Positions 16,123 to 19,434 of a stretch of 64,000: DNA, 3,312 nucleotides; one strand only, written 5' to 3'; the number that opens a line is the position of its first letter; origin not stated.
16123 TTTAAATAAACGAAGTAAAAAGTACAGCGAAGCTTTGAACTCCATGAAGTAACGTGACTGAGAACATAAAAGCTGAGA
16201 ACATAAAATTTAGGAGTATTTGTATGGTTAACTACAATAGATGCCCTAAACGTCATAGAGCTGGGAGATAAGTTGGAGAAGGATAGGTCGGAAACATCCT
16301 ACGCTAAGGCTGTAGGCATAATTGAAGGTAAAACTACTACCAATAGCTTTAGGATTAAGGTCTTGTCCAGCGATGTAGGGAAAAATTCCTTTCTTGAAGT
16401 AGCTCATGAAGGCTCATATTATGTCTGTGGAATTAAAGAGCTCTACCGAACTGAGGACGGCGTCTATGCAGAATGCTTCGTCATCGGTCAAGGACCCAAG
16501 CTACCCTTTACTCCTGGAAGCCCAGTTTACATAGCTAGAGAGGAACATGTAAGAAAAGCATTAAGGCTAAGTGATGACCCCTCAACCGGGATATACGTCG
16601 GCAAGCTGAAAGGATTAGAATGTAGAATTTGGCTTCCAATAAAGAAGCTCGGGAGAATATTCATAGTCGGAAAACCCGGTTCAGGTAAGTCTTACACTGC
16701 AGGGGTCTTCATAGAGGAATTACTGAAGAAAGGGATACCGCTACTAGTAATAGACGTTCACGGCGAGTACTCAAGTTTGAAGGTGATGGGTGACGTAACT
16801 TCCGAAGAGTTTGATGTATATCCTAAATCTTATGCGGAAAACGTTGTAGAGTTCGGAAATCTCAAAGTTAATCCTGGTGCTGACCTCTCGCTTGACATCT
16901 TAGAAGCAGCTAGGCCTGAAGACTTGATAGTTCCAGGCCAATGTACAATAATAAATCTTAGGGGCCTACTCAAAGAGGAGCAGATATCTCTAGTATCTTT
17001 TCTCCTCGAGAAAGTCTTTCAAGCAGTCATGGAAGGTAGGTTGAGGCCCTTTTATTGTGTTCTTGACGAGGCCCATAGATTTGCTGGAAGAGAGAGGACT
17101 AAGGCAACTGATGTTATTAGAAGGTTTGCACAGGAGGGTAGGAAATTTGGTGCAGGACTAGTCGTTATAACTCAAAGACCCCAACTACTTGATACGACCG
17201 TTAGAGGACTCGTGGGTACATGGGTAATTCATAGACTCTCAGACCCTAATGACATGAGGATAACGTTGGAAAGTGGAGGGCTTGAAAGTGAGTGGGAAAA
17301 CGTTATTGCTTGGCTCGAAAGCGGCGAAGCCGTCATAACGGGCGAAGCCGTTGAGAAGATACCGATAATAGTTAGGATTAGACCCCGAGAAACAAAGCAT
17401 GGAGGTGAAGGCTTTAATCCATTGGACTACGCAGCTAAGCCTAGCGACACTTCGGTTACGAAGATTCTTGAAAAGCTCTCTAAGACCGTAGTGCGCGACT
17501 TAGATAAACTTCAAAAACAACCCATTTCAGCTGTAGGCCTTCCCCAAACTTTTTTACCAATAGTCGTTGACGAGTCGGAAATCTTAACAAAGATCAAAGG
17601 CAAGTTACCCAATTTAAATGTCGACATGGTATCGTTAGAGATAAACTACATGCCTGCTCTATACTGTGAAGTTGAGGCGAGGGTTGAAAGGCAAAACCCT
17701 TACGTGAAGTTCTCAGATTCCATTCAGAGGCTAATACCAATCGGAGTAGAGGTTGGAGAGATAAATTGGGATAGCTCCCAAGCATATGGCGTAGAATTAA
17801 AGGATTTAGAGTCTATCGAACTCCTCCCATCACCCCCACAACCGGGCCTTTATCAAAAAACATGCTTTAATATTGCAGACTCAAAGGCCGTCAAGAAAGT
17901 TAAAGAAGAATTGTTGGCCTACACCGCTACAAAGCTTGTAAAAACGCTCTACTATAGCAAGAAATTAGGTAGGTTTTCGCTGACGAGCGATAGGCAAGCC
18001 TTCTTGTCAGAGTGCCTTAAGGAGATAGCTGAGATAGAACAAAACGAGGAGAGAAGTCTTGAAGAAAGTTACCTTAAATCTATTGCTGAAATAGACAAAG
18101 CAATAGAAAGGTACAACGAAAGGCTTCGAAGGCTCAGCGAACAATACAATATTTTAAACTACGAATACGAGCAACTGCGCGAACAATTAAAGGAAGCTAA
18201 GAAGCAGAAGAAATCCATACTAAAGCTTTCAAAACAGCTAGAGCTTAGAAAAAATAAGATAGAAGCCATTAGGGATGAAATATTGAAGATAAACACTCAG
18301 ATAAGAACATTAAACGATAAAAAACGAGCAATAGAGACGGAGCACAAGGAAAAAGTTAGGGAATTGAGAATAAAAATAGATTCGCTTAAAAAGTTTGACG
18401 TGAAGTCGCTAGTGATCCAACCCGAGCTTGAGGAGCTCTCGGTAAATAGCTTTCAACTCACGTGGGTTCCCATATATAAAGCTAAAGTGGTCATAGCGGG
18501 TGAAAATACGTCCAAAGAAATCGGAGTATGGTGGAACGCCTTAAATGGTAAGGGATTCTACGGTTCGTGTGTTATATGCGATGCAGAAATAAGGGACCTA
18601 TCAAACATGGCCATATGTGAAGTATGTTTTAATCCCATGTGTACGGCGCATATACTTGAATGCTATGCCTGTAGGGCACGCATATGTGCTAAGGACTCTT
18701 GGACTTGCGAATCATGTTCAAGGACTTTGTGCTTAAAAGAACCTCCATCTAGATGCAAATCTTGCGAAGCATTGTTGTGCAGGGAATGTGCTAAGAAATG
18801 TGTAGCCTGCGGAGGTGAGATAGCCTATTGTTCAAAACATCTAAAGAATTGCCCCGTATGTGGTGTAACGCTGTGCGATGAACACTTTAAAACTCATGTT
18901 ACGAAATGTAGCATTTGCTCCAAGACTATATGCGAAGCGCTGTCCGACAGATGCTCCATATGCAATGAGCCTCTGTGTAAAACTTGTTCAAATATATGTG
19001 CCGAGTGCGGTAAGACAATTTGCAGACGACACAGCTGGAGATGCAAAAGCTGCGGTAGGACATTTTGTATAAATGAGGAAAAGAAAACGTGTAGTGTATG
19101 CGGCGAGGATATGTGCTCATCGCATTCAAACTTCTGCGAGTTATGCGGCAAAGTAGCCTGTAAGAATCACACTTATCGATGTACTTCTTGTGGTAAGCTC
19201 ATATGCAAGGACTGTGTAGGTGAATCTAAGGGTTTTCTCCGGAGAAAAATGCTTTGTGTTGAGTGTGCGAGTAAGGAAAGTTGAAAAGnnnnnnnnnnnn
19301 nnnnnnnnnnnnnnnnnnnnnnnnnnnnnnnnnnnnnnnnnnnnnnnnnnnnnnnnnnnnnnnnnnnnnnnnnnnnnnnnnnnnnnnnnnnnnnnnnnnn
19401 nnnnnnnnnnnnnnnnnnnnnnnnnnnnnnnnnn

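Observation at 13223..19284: Co-directional pair: an Lhr helicase and a 1003-aa HerA-ATPase / coiled-coil / poly-zinc-knuckle protein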

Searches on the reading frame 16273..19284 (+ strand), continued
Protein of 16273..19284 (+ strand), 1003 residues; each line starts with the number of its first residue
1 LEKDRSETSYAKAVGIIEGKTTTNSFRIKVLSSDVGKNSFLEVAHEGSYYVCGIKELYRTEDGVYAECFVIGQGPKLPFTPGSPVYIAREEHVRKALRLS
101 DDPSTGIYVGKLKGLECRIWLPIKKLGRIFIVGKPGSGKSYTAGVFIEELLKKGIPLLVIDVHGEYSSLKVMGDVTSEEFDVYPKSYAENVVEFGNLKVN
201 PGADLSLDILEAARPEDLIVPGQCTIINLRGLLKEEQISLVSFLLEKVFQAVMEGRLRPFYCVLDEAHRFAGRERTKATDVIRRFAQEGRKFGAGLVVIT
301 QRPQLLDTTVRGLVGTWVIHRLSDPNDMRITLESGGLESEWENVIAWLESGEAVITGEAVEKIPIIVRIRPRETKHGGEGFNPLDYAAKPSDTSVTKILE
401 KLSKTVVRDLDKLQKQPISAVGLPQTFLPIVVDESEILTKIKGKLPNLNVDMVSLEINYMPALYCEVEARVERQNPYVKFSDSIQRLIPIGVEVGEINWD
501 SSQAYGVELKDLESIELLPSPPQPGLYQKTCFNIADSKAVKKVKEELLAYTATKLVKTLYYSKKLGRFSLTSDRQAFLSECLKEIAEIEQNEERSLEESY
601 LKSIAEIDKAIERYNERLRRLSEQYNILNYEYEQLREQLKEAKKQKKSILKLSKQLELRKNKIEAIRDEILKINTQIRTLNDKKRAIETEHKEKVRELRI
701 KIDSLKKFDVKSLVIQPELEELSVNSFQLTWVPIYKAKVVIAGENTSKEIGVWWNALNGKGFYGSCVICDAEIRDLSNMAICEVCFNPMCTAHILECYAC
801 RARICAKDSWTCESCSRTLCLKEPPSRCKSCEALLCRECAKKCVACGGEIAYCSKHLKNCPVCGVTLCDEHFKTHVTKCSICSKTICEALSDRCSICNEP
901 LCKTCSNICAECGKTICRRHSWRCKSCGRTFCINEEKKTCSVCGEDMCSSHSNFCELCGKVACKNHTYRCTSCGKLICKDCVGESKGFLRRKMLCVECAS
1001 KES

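Call 40: predict_structure(alignment_id=A2)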
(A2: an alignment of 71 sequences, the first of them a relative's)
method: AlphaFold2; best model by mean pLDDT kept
length: 1003 residues; sequences in the alignment: 71
mean_pLDDT: 86.8   pTM: 0.49
mean pLDDT of the five models: 86.8, 86.5, 85.3, 84.5, 84.1
residues with pLDDT >= 90: 421; 70-90: 523; 50-70: 45; < 50: 14
segments of 3 or more residues with pLDDT < 50: 1-9, 406-409
pLDDT, mean of each block of 10 residues (from residue 1): 41 88 92 85 92 90 91 89 91 88 90 88 91 92 95 94 90 87 89 88 85 87 92 91 93 89 94 87 87 91 88 85 93 88 91 92 90 82 62 61 54 78 92 92 86 91 95 83 94 86 92 89 90 89 93 89 80 81 85 87 89 89 87 84 76 84 88 90 89 87 78 87 94 94 87 94 91 88 91 92 92 94 91 92 87 91 89 88 85 89 88 90 89 87 86 85 83 83 63 75 62
secondary structure, 60 per line:
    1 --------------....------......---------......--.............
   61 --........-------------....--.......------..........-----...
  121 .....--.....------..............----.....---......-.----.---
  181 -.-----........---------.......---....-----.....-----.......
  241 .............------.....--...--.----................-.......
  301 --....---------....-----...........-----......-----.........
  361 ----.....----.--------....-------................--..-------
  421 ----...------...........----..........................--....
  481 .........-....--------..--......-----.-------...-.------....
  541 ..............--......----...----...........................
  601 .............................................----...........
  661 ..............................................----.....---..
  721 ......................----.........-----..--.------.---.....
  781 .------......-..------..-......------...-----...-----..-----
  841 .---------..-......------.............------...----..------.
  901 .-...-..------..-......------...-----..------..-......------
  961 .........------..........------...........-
elements in order (helices of 4 or more, strands of 3 or more residues): E15-18 E25-30 E40-45 E48-60 E63-70 E84-87 H90-96 E106-112 E118-122 E128-132 H139-152 E157-161 H165-170 E191-195 H207-211 H215-218 E224-228 H234-253 E260-264 H277-292 E294-300 E316-319 H325-335 H341-346 E352-357 E365-369 H383-386 H394-409 E425-427 H434-444 E449-474 E477-489 H509-512 E526-528 H537-554 E557-562 E567-569 H574-645 H650-706 E711-715 E722-742 E747-755 E779-781 E788-790 E809-811 E818-820 E826-828 E857-859 E866-868 H869-875 E876-878 E885-887 E921-923 E930-932 E952-954 E961-963 E967-969 E976-978 E982-985 E992-995 H996-1002

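Call 43: fold_search(model_id=the predicted structure, library=pdb)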
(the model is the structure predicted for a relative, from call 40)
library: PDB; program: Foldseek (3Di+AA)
matches with E <= 10: 1249; with E <= 0.001: 275
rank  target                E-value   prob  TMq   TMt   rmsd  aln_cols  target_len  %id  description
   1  4d2i_A                2.7e-23  1.00  0.29  0.60   7.8       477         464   19  Crystal structure of the HerA hexameric DNA translocase from Sulfolobus solfataricus bound to AMP-PNP (released 2014-12-03)
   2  4d2i_B                2.8e-23  1.00  0.29  0.61   6.0       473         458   19  Crystal structure of the HerA hexameric DNA translocase from Sulfolobus solfataricus bound to AMP-PNP (released 2014-12-03)
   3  9x1m_A                3.0e-23  1.00  0.30  0.51  12.0       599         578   19  The cryo-EM structure of HerA-NurA complex with AMPPNP and dsDNA from Thermococcus kodakarensis (released 2026-02-04)
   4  9x1l_A                1.2e-20  1.00  0.29  0.49  12.9       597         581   19  The cryo-EM structure of HerA-NurA complex with AMPPNP from Thermococcus kodakarensis (released 2026-02-04)
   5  9c1m_M                1.8e-19  1.00  0.29  0.47  13.4       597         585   16  HerA-DUF assembly 1 (released 2025-06-04)
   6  8xaw_D                5.7e-19  1.00  0.29  0.50  16.0       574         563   16  Cryo-EM structure of an anti-phage defense complex bound to AMPPNP and DNA at state 1 (released 2024-06-05)
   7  8wld_L                7.5e-19  1.00  0.29  0.42  13.8       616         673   15  Cryo-EM structure of SIR2/HerA antiphage complex (released 2024-09-11)
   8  8wiv_A                1.0e-18  1.00  0.29  0.66   6.7       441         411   19  Cryo-EM structure of a bacterial protein (released 2024-09-11)
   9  8xav_E                1.1e-18  1.00  0.29  0.50  16.3       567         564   16  Cryo-EM structure of an anti-phage defense complex (released 2024-06-05)
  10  8woc_A                1.2e-18  1.00  0.29  0.76   3.8       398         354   19  Cryo-EM structure of SIR2/HerA complex (released 2024-09-11)
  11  8wod_D                1.7e-18  1.00  0.28  0.54  10.5       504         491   17  Cryo-EM structure of SIR2/HerA complex (released 2024-09-11)
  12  8wiv_L                2.7e-18  1.00  0.29  0.44  19.4       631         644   16  Cryo-EM structure of a bacterial protein (released 2024-09-11)
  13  8xau_E                3.4e-18  1.00  0.28  0.49  15.6       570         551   15  Cryo-EM structure of HerA (released 2024-06-05)
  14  8wld_A                3.6e-18  1.00  0.28  0.56   9.5       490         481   17  Cryo-EM structure of SIR2/HerA antiphage complex (released 2024-09-11)
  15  8wld_M                4.5e-18  1.00  0.29  0.42  18.8       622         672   14  Cryo-EM structure of SIR2/HerA antiphage complex (released 2024-09-11)
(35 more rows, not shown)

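Call 100: find_related_loci(query=A1, collection=viral_contigs, flank=5000)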
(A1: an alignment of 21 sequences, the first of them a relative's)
Query A1 (1003 aa) in viral_contigs; peptide patterns used: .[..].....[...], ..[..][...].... (x = any residue, [..] = any of these).
440 stretches matched a pattern; 19 encode a relative of the query (tblastn E <= 1e-3); 19 distinct loci.
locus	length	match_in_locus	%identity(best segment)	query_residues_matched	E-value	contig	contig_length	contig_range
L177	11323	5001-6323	29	75-379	4e-17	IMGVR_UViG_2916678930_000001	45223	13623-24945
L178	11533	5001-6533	30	1-379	6e-17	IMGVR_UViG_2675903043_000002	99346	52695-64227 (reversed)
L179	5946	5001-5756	29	129-379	2e-16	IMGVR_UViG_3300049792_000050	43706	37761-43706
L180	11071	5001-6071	24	131-526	8e-14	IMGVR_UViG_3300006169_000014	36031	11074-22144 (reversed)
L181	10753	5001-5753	27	115-378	9e-14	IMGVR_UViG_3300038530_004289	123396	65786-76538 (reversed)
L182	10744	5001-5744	28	129-383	3e-13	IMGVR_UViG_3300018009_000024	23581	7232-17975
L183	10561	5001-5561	29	131-328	2e-12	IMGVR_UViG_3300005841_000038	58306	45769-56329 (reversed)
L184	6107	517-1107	28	121-327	8e-12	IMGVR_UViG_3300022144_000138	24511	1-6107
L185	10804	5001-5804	26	131-416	1e-11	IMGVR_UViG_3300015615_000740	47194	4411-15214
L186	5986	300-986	30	111-356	4e-11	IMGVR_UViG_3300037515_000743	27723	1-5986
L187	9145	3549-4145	30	129-346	5e-11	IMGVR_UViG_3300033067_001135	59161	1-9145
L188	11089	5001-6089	29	120-359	5e-11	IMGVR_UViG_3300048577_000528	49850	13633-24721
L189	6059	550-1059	27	129-310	9e-11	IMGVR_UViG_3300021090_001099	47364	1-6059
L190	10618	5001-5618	28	114-329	1e-9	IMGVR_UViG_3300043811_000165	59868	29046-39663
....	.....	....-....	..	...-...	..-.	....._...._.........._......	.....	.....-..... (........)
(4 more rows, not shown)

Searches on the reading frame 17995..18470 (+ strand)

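Call 27: search_protein_families(library=pfam, proteins=[window:17995-18470:+], max_evalue=5)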
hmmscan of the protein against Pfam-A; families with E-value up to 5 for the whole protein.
window:17995-18470:+ (158 aa): 52 families (the best 25 are shown)
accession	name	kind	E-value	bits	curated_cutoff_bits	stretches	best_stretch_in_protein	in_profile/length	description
PF06419.17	COG6_N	-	0.00012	22.7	27.4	1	21-91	19-89/114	Conserved oligomeric complex COG6, N-terminal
PF19514.5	MobC_2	-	0.002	18.2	27.5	1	31-102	64-134/140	MobC-like protein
PF04356.17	DUF489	-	0.017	15.6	26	1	7-108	15-117/192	Protein of unknown function (DUF489)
PF12709.12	Fungal_TACC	-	0.019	15.8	27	1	38-78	34-74/77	Fungal Transforming acidic coiled-coil (TACC) proteins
PF13166.12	AAA_13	-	0.023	13.8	36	1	12-126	286-401/713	AAA domain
PF14942.11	Muted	-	0.027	15.1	26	1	27-132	38-143/146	Organelle biogenesis, Muted-like protein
PF07889.17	DUF1664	-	0.035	14.6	34.6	1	45-132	37-121/124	Protein of unknown function (DUF1664)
PF20667.3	Sec10_N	-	0.037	14.6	27.4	1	20-77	34-91/118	Exocyst complex component Sec10, N-terminal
PF06009.19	Laminin_II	-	0.037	14.5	33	1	5-118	13-128/138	Laminin Domain II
PF09762.14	CCDC93_CC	-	0.049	13.1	30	1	9-125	117-235/429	CCDC93 coiled-coil domain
PF25541.1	TBCA_PH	-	0.072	13.2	27.8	1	25-119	9-103/139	PH domain-containing proteins, TBCA domain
PF11068.13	YlqD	-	0.081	13.7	27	1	5-62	30-87/131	YlqD protein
PF24423.1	OVT1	-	0.11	13.4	30.9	2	43-119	2-75/100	Major antigen, helical domain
PF13851.11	GAS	-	0.12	12.2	32.3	1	27-149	32-155/200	Growth-arrest specific micro-tubule binding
PF05531.17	NPV_P10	-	0.13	13.3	29.8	2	46-94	15-63/75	Nucleopolyhedrovirus P10 protein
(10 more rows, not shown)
